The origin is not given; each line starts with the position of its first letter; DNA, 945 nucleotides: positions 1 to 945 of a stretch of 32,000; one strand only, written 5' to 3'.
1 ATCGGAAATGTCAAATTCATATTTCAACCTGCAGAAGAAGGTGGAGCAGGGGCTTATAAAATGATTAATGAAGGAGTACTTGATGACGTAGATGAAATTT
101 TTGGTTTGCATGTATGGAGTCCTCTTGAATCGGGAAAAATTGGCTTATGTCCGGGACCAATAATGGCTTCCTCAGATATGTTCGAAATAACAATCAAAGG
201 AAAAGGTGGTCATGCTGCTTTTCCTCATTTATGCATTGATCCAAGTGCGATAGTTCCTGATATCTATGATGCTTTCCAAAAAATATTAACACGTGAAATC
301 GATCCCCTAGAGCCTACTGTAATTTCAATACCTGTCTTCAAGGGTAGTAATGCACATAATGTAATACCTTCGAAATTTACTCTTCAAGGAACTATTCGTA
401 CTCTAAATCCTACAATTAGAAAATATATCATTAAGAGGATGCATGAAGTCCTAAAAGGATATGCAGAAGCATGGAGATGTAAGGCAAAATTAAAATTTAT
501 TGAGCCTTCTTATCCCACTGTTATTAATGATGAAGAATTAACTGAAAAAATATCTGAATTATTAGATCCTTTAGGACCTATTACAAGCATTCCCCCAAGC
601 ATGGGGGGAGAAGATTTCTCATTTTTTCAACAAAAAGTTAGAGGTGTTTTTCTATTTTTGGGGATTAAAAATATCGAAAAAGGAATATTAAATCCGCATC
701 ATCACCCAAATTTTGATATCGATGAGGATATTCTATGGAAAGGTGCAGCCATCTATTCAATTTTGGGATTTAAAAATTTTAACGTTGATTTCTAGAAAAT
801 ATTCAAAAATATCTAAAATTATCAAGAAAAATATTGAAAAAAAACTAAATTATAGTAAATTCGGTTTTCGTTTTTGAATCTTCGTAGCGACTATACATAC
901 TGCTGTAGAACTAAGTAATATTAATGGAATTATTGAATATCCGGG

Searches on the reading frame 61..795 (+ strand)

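Call 60: search_protein_families(library=pfam, proteins=[window:61-795:+], max_evalue=0.001)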
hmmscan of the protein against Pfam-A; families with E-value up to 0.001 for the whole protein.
window:61-795:+ (244 aa): 2 families
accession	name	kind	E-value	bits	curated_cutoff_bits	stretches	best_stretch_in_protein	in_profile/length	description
PF01546.33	Peptidase_M20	-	8.4e-18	65.5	24.6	1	3-233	81-201/206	Peptidase family M20/M25/M40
PF07687.19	M20_dimer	-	8.1e-11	42.3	21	1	40-136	8-104/107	Peptidase dimerisation domain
